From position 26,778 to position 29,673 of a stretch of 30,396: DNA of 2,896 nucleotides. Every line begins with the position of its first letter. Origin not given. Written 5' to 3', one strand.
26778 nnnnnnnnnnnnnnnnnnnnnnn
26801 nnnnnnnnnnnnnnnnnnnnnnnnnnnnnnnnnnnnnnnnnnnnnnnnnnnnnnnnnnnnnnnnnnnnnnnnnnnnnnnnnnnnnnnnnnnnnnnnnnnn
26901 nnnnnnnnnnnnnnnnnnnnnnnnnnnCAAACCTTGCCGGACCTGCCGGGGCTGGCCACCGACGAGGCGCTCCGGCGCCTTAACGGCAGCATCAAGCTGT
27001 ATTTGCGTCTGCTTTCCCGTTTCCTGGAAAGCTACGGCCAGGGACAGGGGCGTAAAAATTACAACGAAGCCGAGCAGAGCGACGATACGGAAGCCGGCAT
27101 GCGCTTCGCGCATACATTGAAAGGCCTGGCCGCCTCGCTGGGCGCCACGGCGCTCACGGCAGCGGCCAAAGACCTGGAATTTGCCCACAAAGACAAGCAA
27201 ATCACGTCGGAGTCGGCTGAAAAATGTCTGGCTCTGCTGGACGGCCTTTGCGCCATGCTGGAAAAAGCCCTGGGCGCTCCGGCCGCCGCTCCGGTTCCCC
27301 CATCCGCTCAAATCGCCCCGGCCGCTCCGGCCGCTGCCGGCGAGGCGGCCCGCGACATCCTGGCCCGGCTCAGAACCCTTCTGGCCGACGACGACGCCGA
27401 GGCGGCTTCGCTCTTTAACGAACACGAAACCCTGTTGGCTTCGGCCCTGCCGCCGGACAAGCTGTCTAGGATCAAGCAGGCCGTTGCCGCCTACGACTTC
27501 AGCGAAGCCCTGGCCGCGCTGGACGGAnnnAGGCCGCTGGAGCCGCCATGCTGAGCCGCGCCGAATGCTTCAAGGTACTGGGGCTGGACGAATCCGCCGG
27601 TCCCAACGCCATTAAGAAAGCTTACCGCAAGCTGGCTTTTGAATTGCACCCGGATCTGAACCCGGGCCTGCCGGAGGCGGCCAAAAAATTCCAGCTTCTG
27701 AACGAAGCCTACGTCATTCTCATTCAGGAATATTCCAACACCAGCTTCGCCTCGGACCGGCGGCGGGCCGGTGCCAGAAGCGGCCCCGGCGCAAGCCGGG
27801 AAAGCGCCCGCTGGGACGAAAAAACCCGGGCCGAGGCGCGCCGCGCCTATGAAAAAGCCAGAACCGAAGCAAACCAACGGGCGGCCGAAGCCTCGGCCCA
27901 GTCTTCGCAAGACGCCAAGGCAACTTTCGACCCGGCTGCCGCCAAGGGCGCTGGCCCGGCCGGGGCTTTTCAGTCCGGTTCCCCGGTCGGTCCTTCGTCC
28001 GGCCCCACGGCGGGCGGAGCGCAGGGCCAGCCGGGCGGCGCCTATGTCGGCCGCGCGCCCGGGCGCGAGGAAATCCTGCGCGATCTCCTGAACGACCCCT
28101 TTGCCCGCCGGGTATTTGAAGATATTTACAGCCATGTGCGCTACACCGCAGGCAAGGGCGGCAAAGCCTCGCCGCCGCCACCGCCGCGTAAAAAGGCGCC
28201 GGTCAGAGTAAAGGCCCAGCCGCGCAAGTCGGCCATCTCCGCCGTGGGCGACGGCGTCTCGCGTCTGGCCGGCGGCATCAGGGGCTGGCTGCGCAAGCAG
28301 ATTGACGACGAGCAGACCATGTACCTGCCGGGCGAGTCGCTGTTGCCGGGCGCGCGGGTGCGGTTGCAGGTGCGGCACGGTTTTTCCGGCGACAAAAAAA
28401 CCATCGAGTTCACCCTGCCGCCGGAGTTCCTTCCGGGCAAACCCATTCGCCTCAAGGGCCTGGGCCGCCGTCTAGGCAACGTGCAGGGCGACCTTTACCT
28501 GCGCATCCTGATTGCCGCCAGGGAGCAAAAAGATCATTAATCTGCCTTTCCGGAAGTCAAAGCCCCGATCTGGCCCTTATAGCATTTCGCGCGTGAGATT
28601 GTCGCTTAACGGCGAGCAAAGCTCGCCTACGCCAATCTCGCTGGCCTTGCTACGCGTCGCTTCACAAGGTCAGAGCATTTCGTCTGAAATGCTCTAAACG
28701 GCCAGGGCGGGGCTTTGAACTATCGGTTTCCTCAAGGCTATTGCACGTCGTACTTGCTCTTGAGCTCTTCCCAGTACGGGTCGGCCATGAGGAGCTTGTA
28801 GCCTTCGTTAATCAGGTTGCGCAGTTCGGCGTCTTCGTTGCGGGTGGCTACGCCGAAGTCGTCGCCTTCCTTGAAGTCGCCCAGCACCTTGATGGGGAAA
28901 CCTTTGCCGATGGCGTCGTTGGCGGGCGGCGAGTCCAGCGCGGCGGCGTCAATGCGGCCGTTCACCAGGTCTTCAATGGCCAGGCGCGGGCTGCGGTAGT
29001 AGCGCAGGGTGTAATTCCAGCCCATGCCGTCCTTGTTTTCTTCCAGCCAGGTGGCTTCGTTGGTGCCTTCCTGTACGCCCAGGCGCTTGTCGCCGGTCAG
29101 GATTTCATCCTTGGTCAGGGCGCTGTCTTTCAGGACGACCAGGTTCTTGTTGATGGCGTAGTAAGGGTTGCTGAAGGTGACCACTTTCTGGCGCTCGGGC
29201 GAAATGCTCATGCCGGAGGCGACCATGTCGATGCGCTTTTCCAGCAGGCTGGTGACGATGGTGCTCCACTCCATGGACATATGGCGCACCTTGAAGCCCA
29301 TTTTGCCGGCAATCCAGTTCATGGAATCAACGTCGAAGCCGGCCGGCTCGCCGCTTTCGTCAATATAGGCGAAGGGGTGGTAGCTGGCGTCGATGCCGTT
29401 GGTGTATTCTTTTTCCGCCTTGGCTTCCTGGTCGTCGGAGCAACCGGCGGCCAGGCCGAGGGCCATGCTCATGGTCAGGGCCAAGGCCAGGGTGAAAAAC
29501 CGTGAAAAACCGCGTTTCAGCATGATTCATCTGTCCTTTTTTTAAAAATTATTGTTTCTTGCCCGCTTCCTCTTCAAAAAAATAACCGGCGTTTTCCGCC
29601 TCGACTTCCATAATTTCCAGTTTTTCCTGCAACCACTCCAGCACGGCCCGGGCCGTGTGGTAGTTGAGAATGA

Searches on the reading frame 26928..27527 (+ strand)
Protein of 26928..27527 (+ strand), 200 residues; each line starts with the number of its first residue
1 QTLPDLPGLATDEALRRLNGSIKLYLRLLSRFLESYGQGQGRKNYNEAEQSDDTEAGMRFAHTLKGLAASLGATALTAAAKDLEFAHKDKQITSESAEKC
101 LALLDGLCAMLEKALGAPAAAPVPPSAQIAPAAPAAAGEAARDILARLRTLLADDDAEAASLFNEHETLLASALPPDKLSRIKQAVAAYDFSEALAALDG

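Call 77: predict_structure(alignment_id=A7)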
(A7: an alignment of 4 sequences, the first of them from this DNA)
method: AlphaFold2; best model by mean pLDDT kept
length: 200 residues; sequences in the alignment: 4
mean_pLDDT: 82.3   pTM: 0.55
mean pLDDT of the five models: 82.3, 79.6, 78.5, 78.3, 77.8
residues with pLDDT >= 90: 55; 70-90: 120; 50-70: 9; < 50: 16
segments of 3 or more residues with pLDDT < 50: 119-134
pLDDT, mean of each block of 10 residues (from residue 1): 79 87 89 88 90 89 93 94 89 87 93 70 33 55 88 85 87 84 85 83
secondary structure, 60 per line:
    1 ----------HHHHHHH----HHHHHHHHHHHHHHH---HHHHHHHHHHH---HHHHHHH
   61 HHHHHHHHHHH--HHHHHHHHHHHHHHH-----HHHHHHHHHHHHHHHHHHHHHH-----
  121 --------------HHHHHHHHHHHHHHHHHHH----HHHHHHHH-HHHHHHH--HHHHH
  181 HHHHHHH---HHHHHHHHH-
elements in order: H11-17 H22-36 H40-50 H54-71 H74-88 H94-115 H135-153 H158-165 H167-173 H176-187 H191-199

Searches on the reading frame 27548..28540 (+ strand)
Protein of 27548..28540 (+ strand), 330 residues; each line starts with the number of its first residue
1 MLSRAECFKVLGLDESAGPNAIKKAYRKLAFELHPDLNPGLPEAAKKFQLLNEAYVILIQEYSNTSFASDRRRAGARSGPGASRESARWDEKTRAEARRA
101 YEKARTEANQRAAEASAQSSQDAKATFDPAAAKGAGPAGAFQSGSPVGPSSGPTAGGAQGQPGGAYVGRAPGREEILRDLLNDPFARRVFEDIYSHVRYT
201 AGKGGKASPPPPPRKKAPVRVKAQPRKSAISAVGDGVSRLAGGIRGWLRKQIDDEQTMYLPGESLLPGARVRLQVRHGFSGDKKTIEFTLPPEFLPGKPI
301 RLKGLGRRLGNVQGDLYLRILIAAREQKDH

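Call 6: search_protein_families(library=pfam, proteins=[window:27548-28540:+], max_evalue=1)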
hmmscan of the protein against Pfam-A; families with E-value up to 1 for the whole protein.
window:27548-28540:+ (330 aa): 2 families
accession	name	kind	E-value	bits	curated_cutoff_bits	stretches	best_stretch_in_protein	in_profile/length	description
PF00226.36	DnaJ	-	6.2e-17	61.9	27.8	1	7-61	2-56/63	DnaJ domain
PF01556.23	DnaJ_C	-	0.027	14.9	26.6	1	263-322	10-72/152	DnaJ C terminal domain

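Call 14: find_encoding_contigs(protein=window:27548-28540:+, flank=10000, max_places=6)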
Protein window:27548-28540:+ (330 aa): no gene with exactly this product is on record in the collection.

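Call 15: find_homologous_proteins(query=window:27548-28540:+)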
Query window:27548-28540:+ (330 aa): 2011 proteins with E <= 0.001 among 8000 candidates; the best 120 are listed.
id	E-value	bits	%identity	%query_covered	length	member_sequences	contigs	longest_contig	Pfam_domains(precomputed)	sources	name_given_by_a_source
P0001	2.3e-212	723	100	100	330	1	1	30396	PF00226.37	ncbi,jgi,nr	ncbi:MAG: J domain-containing protein [Deltaproteobacteria bacterium]|jgi:molecular chaperone DnaJ|n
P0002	3.1e-191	653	92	99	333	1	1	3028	PF00226.37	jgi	jgi:molecular chaperone DnaJ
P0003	4.2e-165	567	78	99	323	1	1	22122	PF00226.37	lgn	-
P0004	3.7e-161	554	81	99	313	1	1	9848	PF00226.37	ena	-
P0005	4.0e-110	387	60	97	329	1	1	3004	PF00226.37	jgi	jgi:molecular chaperone DnaJ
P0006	7.1e-109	383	61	97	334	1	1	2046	PF00226.37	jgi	jgi:molecular chaperone DnaJ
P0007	7.1e-109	383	61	97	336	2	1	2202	PF00226.37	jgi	jgi:molecular chaperone DnaJ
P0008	1.4e-106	375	56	99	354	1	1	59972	PF00226.37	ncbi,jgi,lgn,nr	ncbi:MAG: J domain-containing protein [Deltaproteobacteria bacterium]|jgi:molecular chaperone DnaJ|n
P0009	3.7e-104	367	58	100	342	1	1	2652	PF00226.37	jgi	jgi:molecular chaperone DnaJ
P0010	2.2e-100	355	56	97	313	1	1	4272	PF00226.37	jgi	jgi:molecular chaperone DnaJ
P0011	5.4e-94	334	53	97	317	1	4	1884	PF00226.37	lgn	-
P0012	2.5e-92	328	53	97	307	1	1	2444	PF00226.37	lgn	-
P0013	2.3e-90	322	52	97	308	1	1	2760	PF00226.37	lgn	-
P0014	2.9e-90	321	54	97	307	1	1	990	PF00226.37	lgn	-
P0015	7.3e-90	320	52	97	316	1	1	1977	PF00226.37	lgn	-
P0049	1.3e-65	240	41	97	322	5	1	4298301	PF00226.37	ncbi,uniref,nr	ncbi:J domain-containing protein [Nitratidesulfovibrio liaohensis]|uniref:J domain-containing protei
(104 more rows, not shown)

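Call 16: find_encoding_contigs(protein=P0003, flank=10000, max_places=2)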
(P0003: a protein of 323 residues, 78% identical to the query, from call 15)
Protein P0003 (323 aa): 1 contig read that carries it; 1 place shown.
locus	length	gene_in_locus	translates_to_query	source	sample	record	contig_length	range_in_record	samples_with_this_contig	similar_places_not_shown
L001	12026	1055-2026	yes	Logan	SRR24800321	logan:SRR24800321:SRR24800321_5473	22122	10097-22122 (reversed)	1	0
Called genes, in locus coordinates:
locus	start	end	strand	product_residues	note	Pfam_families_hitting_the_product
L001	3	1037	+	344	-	?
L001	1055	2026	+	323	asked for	PF00226:DnaJ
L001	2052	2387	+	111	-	PF02627:CMD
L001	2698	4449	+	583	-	-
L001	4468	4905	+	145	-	-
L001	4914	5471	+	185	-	PF01885:PTS_2-RNA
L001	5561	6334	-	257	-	PF00497:SBP_bac_3, PF10613:Lig_chan-Glu_bd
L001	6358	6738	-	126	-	-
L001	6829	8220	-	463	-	PF07581:Glug (faint)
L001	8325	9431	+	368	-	PF00534:Glycos_transf_1, PF13692:Glyco_trans_1_4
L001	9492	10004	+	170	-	-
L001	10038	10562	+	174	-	PF02674:Colicin_V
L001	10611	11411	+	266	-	PF01503:PRA-PH (faint), PF03819:MazG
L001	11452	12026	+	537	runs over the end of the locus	PF01594:AI-2E_transport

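Call 17: find_encoding_contigs(protein=P0008, flank=10000, max_places=2)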
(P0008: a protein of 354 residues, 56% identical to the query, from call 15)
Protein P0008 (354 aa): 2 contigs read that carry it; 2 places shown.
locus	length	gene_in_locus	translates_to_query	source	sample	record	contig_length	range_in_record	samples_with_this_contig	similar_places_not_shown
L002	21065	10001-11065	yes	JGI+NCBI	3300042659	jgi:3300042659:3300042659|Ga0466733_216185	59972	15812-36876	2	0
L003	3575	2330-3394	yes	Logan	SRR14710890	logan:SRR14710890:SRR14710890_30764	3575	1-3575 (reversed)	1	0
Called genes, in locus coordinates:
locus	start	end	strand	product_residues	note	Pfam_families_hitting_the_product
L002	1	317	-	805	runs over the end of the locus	PF08448:PAS_4, PF13426:PAS_9, PF00015:MCPsignal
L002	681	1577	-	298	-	PF13489:Methyltransf_23 (weak), PF07021:MetW (weak), PF08241:Methyltransf_11, PF08242:Methyltransf_12 (weak), PF13649:Methyltransf_25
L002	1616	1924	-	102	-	PF02922:CBM_48, PF16561:AMPK1_CBM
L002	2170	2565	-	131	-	-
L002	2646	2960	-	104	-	PF12728:HTH_17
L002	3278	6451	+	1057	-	PF00512:HisKA, PF02518:HATPase_c, PF00072:Response_reg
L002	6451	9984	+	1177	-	PF02743:dCache_1 (weak), PF00512:HisKA, PF02518:HATPase_c, PF00072:Response_reg, PF01627:Hpt (weak)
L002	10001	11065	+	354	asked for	PF00226:DnaJ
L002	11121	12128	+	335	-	PF13310:Virulence_RhuM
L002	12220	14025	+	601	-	PF13500:AAA_26, PF01515:PTA_PTB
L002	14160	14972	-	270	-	PF16143:DUF4851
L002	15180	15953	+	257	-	PF04344:CheZ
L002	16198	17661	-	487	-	PF14697:Fer4_21 (faint), PF12800:Fer4_4 (faint), PF13187:Fer4_9 (weak), PF25160:LdpA_Fe-S-bd (weak), PF12838:Fer4_7 (weak), PF00037:Fer4, PF12797:Fer4_2 (weak), PF02906:Fe_hyd_lg_C, +4 more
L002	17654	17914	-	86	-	PF01257:2Fe-2S_thioredx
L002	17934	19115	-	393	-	PF07228:SpoIIE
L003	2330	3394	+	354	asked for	PF00226:DnaJ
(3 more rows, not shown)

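Call 18: find_encoding_contigs(protein=P0049, flank=10000, max_places=2)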
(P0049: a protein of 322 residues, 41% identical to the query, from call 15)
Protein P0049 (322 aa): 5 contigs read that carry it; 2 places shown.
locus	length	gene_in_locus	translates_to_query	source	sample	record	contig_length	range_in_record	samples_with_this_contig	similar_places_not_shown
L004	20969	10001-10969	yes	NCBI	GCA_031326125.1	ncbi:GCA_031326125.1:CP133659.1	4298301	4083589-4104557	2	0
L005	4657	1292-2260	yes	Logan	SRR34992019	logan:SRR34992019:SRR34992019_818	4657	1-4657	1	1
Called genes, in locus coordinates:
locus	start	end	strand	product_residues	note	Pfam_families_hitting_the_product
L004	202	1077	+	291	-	PF02219:MTHFR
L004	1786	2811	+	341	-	PF01075:Glyco_transf_9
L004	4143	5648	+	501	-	PF02683:DsbD_TM, PF00085:Thioredoxin (weak), PF13098:Thioredoxin_2 (weak), PF13899:Thioredoxin_7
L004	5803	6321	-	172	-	-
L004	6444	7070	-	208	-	PF00440:TetR_N, PF16925:TetR_C_13, PF21993:TetR_C_13_2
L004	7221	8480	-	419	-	PF01321:Creatinase_N, PF00557:Peptidase_M24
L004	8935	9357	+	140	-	PF13380:CoA_binding_2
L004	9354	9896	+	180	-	PF03692:CxxCxxCC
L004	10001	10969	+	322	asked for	PF00226:DnaJ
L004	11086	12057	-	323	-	PF00892:EamA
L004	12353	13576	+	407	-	-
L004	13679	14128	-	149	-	PF04307:YdjM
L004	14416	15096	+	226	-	PF02283:CobU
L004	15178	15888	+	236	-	-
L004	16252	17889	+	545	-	PF00245:Alk_phosphatase, PF01676:Metalloenzyme (faint)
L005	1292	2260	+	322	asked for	PF00226:DnaJ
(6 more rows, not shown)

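Call 20: find_related_loci(query=A1, collection=genome_contigs, flank=10000)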
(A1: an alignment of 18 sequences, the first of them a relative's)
Query A1 (330 aa) in genome_contigs; peptide patterns used: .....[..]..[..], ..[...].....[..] (x = any residue, [..] = any of these).
253 stretches matched a pattern; 218 encode a relative of the query (tblastn E <= 1e-3); the best 80 are kept; 80 distinct loci.
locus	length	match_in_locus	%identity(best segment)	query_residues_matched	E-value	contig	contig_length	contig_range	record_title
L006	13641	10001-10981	59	1-321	7e-115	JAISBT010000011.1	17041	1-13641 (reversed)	MAG: Deltaproteobacteria bacterium isolate Gx481_bin32 k119_3847395, whole genome shotgun sequence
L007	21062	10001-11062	56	1-327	3e-107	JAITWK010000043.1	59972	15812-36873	MAG: Deltaproteobacteria bacterium isolate TD116_bin81 k119_1546899, whole genome shotgun sequence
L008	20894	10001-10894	52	1-327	1e-98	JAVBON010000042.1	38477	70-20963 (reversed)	MAG: Desulfovibrionaceae bacterium isolate EPI_MAG_00109 c_000004778670, whole genome shotgun sequence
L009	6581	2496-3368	49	1-328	9e-91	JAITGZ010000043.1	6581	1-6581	MAG: Deltaproteobacteria bacterium isolate Pc512_bin36 k119_11390, whole genome shotgun sequence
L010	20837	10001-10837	48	1-320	2e-83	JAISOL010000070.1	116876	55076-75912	MAG: Deltaproteobacteria bacterium isolate Iy174_bin43 k119_1956294, whole genome shotgun sequence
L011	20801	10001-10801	49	1-321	3e-83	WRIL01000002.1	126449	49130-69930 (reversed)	MAG: Desulfovibrionaceae bacterium isolate Nt197P3bin4 Ga0082212_10000099, whole genome shotgun sequence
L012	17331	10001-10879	44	2-326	2e-73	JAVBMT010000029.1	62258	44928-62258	MAG: Desulfovibrionaceae bacterium isolate EPI_MAG_00059 c_000005073620, whole genome shotgun sequence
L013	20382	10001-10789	42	1-320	6e-71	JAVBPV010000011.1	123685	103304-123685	MAG: Desulfovibrio sp. isolate EPI_MAG_00148 c_000013469347, whole genome shotgun sequence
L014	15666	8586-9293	43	6-320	5e-69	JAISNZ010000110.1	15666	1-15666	MAG: Desulfovibrio sp. isolate Iy174_bin20 k119_1670899, whole genome shotgun sequence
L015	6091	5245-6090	42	1-313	2e-67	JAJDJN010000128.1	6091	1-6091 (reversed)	Desulfovibrio sp. OttesenSCG-928-A18 AH-928-A18_NODE_128, whole genome shotgun sequence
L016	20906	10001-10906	40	2-320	1e-66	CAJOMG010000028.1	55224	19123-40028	uncultured Desulfovibrio sp. isolate Reindeer_2_mag_125 genome assembly, contig: scaffold_1553, whole genome shotgun seq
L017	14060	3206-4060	41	1-321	2e-66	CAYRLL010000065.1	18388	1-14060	MAG TPA_asm: uncultured Desulfovibrio sp. isolate binchicken_co168_127 genome assembly, contig: NODE_5371_length_18388_c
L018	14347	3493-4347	43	2-321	4e-66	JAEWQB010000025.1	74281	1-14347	MAG: Proteobacteria bacterium isolate OH_SBrB_124 k127_874787, whole genome shotgun sequence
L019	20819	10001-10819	43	1-321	1e-65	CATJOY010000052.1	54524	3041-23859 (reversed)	MAG: uncultured Desulfovibrionaceae bacterium isolate iMGMC-425_1678881653 genome assembly, contig: MegahitA5_3849, whol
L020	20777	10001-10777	41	2-320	9e-66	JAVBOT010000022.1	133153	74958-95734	MAG: Desulfovibrio sp. isolate EPI_MAG_00116 c_000013077091, whole genome shotgun sequence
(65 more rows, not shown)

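Call 44: search_protein_families(library=ncbifam, proteins=[window:27548-28540:+], max_evalue=0.001)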
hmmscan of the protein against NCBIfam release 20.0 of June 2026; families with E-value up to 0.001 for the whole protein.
window:27548-28540:+ (330 aa): 13 families
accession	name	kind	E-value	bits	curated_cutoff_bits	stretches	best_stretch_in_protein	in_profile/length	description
TIGR02349.1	DnaJ_bact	equivalog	1.1e-17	64.5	377.2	1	8-108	3-103/354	molecular chaperone DnaJ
NF008035.0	PRK10767.1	subfamily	5.2e-15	55.4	338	1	5-65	4-64/374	molecular chaperone DnaJ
NF010892.0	PRK14299.1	equivalog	4.5e-13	49.1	392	1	6-60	5-58/291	chaperone protein DnaJ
NF010872.0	PRK14279.1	equivalog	4.8e-13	49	556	1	7-71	11-75/394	molecular chaperone DnaJ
NF010874.0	PRK14281.1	equivalog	1.2e-12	47.6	619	1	6-65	4-63/397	chaperone protein DnaJ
NF010894.0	PRK14301.1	equivalog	5.7e-12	45.3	548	1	5-60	4-59/373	chaperone protein DnaJ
NF010871.0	PRK14278.1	equivalog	3.8e-11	42.5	502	1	8-59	6-56/378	molecular chaperone DnaJ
NF037946.1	terminal_TopJ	equivalog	7.4e-11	41.3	300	1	8-58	8-57/810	terminal organelle assembly protein TopJ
NF010885.0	PRK14292.1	equivalog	1.6e-09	37.2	585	1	7-61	4-57/371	chaperone protein DnaJ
TIGR03835.1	termin_org_DnaJ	equivalog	2.7e-09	36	512.25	1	8-58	5-54/871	terminal organelle assembly protein TopJ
NF007618.0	PRK10266.1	equivalog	4.1e-08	33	403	1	8-67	7-65/306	curved DNA-binding protein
NF050028.1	CldAdptActJ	equivalog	4.9e-07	30.1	150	1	7-71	4-73/93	cold adaptation protein ActJcold adaptation protein ActJ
NF006948.0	PRK09430.1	equivalog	3.2e-05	23.7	162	1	6-43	201-240/267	co-chaperone DjlA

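Call 68: search_solved_structures(query=A1, max_evalue=1, show_alignments=0)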
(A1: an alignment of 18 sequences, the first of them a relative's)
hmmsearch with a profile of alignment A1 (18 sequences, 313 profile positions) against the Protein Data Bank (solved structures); distinct sequences matched with E-value up to 1: 80 (the best 60 are shown).
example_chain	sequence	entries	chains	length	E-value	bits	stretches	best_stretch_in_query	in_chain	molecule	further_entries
6psi_A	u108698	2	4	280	1e-17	68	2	1-60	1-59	Chaperone protein DnaJ 2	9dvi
4j80_A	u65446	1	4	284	2.5e-17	66.7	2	1-60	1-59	Chaperone protein DnaJ 2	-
2n04_A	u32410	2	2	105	4.7e-17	65.8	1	6-64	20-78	DnaJ homolog subfamily C member 5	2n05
2ctw_A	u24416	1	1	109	5.2e-17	65.7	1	6-64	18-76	DnaJ homolog subfamily C member 5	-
2dmx_A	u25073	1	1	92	7.2e-16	61.9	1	6-64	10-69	DnaJ homolog subfamily B member 8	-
6u3r_A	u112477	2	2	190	1.2e-15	61.2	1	7-64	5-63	DnaJ homolog subfamily B member 6,DnaJ homolog subfamily B member 6 | DnaJ homolog subfamily B member 6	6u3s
6iws_A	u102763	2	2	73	5.4e-15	59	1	1-69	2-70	DnaJ homolog subfamily A member 3, mitochondrial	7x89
2ej7_A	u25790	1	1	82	1e-14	58.1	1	6-63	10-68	HCG3 gene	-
2lgw_A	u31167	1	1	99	1.4e-14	57.6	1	7-73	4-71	DnaJ homolog subfamily B member 2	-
2dn9_A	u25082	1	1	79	5.3e-14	55.8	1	6-69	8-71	DnaJ homolog subfamily A member 3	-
6jzb_A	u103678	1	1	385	3.3e-13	53.2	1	5-69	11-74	Chaperone protein DnaJ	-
9dyv_A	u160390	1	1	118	3.6e-13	53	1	1-60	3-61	Chaperone protein DnaJ 2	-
3lz8_A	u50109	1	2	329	3.8e-13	53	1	2-86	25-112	Putative chaperone DnaJ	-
4j7z_A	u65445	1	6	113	9.4e-13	51.7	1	4-60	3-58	Chaperone protein DnaJ 2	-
5nro_B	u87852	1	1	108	1.2e-12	51.3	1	2-70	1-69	Chaperone protein DnaJ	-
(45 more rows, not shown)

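Call 91: search_protein_families(library=padloc, proteins=[window:27548-28540:+], max_evalue=0.001)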
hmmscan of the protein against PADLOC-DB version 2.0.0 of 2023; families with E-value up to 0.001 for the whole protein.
window:27548-28540:+ (330 aa): 0 families

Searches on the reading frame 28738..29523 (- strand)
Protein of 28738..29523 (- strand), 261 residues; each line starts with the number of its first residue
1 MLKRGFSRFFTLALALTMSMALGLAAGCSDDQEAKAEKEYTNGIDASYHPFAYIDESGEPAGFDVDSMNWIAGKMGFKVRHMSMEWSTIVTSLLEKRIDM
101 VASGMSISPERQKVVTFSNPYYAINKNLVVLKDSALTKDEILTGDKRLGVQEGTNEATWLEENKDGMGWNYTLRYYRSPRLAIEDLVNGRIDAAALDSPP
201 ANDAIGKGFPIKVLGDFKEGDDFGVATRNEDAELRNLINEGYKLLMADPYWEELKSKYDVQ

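Call 12: search_protein_families(library=pfam, proteins=[window:28738-29523:-], max_evalue=0.01)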
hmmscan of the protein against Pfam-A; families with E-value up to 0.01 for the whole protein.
window:28738-29523:- (261 aa): 2 families
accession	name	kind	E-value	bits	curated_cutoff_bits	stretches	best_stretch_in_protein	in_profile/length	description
PF00497.25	SBP_bac_3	-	4e-35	120.9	26.4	1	42-258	3-129/132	Bacterial extracellular solute-binding proteins, family 3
PF10613.14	Lig_chan-Glu_bd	-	2.8e-08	34.3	30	1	73-125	55-106/115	Ligated ion channel L-glutamate- and glycine-binding site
